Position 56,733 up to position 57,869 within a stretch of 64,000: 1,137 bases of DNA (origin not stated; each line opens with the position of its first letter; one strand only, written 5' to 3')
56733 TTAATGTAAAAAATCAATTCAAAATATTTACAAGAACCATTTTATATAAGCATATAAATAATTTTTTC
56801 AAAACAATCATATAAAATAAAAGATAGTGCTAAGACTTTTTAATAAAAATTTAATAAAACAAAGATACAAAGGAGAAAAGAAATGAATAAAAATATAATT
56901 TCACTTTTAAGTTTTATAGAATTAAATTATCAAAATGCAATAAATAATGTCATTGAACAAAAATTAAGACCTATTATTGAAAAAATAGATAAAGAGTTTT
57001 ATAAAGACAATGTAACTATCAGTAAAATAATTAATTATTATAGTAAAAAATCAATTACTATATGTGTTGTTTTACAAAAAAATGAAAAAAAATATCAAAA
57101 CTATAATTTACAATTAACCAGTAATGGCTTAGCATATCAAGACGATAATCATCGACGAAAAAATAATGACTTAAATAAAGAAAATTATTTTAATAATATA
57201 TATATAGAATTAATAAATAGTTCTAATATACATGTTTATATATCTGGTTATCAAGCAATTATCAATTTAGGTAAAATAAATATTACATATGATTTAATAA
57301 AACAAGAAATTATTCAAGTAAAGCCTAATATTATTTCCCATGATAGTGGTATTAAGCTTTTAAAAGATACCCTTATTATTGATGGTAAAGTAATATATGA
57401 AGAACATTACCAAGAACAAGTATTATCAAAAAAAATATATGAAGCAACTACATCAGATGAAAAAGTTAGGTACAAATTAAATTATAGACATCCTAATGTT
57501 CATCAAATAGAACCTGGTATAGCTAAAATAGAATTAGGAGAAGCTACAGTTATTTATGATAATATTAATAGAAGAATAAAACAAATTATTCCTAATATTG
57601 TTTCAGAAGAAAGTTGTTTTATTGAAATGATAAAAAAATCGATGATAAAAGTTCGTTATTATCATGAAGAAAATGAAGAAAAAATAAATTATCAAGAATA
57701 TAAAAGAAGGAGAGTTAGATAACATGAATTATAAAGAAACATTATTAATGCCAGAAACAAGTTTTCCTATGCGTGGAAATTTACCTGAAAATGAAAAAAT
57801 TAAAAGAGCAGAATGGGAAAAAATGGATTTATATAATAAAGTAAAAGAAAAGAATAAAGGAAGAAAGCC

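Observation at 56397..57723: T-box leader separated from ileS by about 230 nt of AT-rich spacer and an unknown 279-aa gene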

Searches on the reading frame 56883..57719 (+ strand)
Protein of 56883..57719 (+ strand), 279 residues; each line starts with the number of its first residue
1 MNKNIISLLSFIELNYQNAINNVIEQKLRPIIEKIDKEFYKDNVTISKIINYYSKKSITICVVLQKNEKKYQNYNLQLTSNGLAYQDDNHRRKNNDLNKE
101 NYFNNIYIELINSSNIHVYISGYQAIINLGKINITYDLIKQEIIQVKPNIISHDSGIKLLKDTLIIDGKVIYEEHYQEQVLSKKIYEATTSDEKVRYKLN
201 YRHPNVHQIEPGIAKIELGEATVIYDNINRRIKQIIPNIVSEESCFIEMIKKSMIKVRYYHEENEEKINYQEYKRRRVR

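Call 4: search_protein_families(library=pfam, proteins=[window:56883-57719:+], max_evalue=0.1)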
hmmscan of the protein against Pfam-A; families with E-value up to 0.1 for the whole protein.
window:56883-57719:+ (279 aa): 1 family
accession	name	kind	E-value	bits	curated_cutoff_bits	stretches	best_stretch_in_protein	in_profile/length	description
PF00232.24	Glyco_hydro_1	-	0.011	14.7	22.6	1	12-123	290-403/453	Glycosyl hydrolase family 1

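Call 5: search_protein_families(library=ncbifam, proteins=[window:56883-57719:+], max_evalue=0.1)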
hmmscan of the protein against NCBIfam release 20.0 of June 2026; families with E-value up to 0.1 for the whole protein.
window:56883-57719:+ (279 aa): 3 families
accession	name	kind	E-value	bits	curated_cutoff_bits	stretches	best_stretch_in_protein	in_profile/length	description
NF003580.0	PRK05248.3-1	equivalog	0.0024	18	237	1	48-114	49-115/122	hypothetical protein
TIGR03356.1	BGL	equivalog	0.0078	15.2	478.5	1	59-123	323-387/427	GH1 family beta-glucosidase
NF007293.0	PRK09765.1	equivalog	0.069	11.6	763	1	137-194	6-63/639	PTS 2-O-a-mannosyl-D-glycerate transporter subunit IIABC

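Call 7: find_homologous_proteins(query=window:56883-57719:+, max_evalue=0.001)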
Query window:56883-57719:+ (279 aa): 1 proteins with E <= 0.001 among 1616 candidates.
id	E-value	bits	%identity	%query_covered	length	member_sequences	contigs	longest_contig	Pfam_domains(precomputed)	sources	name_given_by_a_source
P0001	1.3e-170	584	100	100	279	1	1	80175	-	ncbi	-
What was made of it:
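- Tried and rejected: The word-indexed 5.8-billion search found only the query itself (call 7).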

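Call 8: find_related_loci(query=window:56883-57719:+, collection=genome_contigs, flank=5000)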
Query window:56883-57719:+ (279 aa) in genome_contigs; peptide patterns used: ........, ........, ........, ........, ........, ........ (x = any residue, [..] = any of these).
57 stretches matched a pattern, but none encodes a relative of the query by tblastn (E <= 1e-3).

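Call 10: find_encoding_contigs(protein=P0001, flank=10000, max_places=5)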
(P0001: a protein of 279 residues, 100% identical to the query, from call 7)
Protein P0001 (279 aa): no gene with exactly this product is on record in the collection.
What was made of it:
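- Tried and rejected: An exact look-up of the window's protein found no contig on record (call 10).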

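Call 15: search_protein_representatives(protein=window:56883-57719:+)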
Query: 279 residues. Proteins with E-value up to 0.001 (for the whole library): 2; up to 1e-10: 2; up to 1e-30: 2. The best 2 are listed.
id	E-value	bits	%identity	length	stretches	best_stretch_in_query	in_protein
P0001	4.2e-171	583.9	100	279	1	1-279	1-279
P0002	3.0e-78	279.7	52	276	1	1-279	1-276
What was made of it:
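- Only this genus has the gene, among 5.8 billion clusters and 1.84 billion representatives (calls 7, 15). It has no homologues outside the genus and no domain (calls 7, 15, 4).
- Tried and rejected: The exhaustive 1.84-billion HMMER search found one further cluster (call 15).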

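Call 21: find_encoding_contigs(protein=P0002, flank=6000, max_places=6)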
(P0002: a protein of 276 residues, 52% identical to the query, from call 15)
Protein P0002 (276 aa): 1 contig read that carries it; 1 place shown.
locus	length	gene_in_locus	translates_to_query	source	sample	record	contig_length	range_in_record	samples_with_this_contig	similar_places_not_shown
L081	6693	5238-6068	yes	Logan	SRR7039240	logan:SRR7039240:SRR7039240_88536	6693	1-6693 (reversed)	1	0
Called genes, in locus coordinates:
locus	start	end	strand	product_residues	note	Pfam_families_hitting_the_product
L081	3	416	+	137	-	?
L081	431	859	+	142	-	PF05103:DivIVA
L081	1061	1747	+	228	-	PF00877:NLPC_P60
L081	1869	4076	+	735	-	PF07963:N_methyl (weak)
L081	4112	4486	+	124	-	-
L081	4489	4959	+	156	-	-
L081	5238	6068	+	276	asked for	-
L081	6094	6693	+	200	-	?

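Call 32: predict_structure(alignment_id=A1)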
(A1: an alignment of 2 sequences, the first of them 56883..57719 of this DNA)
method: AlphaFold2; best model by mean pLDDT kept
length: 279 residues; sequences in the alignment: 2
mean_pLDDT: 39.2   pTM: 0.23
mean pLDDT of the five models: 39.2, 34.8, 34.6, 33.6, 32.8
residues with pLDDT >= 90: 0; 70-90: 5; 50-70: 36; < 50: 238
segments of 3 or more residues with pLDDT < 50: 1-28, 39-42, 44-125, 127-195, 219-221, 235-279
pLDDT, mean of each block of 10 residues (from residue 1): 30 42 48 50 45 33 39 36 33 33 32 38 44 42 39 33 27 24 27 51 65 61 61 44 31 25 31 32
secondary structure, 60 per line:
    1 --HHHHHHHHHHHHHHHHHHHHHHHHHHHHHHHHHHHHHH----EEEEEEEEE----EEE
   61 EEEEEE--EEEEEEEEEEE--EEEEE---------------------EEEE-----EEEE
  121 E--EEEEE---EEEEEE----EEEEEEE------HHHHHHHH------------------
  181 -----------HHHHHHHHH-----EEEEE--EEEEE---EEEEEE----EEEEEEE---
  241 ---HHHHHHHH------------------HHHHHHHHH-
elements in order: H3-40 E45-53 E58-66 E69-79 E82-86 E108-111 E117-121 E124-128 E132-137 E142-148 H155-162 H192-200 E206-210 E213-217 E221-226 E231-237 H244-251 H270-278

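Call 43: search_protein_families(library=phrogs, proteins=[window:56883-57719:+, P0002], max_evalue=0.1)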
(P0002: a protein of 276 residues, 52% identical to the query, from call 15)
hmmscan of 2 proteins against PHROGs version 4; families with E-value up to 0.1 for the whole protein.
window:56883-57719:+ (279 aa): 0 families

P0002 (276 aa): 0 families

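Call 44: search_protein_families(library=padloc, proteins=[window:56883-57719:+, P0002], max_evalue=0.1)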
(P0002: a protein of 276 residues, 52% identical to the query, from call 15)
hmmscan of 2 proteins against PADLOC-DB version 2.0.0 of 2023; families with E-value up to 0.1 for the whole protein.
window:56883-57719:+ (279 aa): 0 families

P0002 (276 aa): 0 families

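Call 45: search_solved_structures(query=A3, max_evalue=10)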
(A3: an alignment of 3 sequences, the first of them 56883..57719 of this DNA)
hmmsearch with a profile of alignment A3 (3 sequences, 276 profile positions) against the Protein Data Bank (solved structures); distinct sequences matched with E-value up to 10: 0.
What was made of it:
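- Tried and rejected: Pfam, NCBIfam, PHROGs, PADLOC and a PDB profile search all gave nothing (calls 4, 5, 43-45).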

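Call 53: find_related_loci(query=A3, collection=metagenome_contigs, flank=4000)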
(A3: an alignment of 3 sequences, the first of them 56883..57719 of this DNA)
Query A3 (279 aa) in metagenome_contigs; peptide patterns used: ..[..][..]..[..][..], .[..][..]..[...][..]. (x = any residue, [..] = any of these).
600 stretches matched a pattern, but none encodes a relative of the query by tblastn (E <= 1e-3).
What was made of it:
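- Tried and rejected: The GTDB species scan and the JGI metagenome scan by peptide patterns found none (calls 8, 53).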

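Call 60: list_cluster_members(proteins=[P0001, P0002, L001:365-1195:+])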
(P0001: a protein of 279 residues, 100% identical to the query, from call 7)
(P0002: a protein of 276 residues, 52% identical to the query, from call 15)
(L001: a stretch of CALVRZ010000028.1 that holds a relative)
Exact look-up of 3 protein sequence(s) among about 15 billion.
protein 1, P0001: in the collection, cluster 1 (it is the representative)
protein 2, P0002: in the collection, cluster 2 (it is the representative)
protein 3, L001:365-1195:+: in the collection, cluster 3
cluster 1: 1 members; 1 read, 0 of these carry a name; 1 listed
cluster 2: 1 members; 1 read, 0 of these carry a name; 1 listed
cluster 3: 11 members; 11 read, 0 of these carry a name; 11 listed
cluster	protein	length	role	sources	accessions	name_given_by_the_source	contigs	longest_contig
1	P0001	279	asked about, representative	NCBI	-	-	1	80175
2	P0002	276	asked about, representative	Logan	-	-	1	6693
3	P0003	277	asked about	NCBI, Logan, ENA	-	-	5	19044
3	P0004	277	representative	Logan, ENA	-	-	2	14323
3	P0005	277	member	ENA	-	-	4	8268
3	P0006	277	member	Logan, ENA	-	-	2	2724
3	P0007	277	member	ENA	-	-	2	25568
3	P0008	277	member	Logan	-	-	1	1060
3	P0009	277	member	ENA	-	-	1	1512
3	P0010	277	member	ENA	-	-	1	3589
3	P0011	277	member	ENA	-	-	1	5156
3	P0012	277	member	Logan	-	-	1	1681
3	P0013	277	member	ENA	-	-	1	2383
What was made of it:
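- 56883..57722 (+): Orphan gene: 279 aa, basic, soluble, beta-rich, with an internal repeat (residues ~115-165 and ~205-255). There are 13 family members, all 276-279 aa (call 60).
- On Any described protein family, for the 279-aa ORF: Only 13 near-relatives exist among about 15 billion proteins (calls 7, 15, 60).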

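Call 65: find_encoding_contigs(protein=P0007, flank=3000, max_places=4)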
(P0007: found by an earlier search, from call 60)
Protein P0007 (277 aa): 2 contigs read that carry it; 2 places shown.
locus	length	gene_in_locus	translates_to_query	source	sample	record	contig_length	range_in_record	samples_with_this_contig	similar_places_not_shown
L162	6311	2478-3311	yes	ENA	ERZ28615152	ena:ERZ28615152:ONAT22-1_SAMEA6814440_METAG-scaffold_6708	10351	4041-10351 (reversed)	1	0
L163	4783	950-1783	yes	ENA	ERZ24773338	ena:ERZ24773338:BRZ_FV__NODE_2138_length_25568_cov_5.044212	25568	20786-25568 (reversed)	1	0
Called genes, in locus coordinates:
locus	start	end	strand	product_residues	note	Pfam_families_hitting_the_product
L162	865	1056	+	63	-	-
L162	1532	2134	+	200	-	-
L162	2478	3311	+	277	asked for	-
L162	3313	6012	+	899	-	PF00133:tRNA-synt_1, PF01921:tRNA-synt_1f (faint), PF09334:tRNA-synt_1g, PF01406:tRNA-synt_1e (weak), PF08264:Anticodon_1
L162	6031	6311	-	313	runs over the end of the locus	PF12224:Amidoligase_2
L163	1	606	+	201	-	?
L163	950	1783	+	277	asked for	-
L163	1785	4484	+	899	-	PF00133:tRNA-synt_1, PF01921:tRNA-synt_1f (faint), PF09334:tRNA-synt_1g, PF01406:tRNA-synt_1e (weak), PF08264:Anticodon_1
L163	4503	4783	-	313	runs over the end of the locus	PF12224:Amidoligase_2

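Call 66: find_encoding_contigs(protein=P0004, flank=3000, max_places=4)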
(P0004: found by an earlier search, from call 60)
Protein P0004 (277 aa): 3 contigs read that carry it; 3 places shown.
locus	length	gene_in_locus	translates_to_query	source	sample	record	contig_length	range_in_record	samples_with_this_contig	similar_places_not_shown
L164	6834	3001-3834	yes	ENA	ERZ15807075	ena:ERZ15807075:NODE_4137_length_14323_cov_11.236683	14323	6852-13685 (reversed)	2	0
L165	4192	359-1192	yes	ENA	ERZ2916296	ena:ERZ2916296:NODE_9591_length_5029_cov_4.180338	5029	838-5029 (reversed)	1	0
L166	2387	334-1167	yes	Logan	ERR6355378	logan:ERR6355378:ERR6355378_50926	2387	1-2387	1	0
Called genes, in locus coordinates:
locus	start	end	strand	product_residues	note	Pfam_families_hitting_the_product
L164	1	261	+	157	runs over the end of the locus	-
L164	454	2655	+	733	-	-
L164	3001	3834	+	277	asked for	-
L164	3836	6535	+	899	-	PF00133:tRNA-synt_1, PF01921:tRNA-synt_1f (faint), PF09334:tRNA-synt_1g, PF01406:tRNA-synt_1e (weak), PF08264:Anticodon_1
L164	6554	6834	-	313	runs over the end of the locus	PF12224:Amidoligase_2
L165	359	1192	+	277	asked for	-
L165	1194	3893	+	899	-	PF00133:tRNA-synt_1, PF01921:tRNA-synt_1f (faint), PF09334:tRNA-synt_1g, PF01406:tRNA-synt_1e (weak), PF08264:Anticodon_1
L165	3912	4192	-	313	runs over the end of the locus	PF12224:Amidoligase_2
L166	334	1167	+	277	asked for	-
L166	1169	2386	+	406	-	?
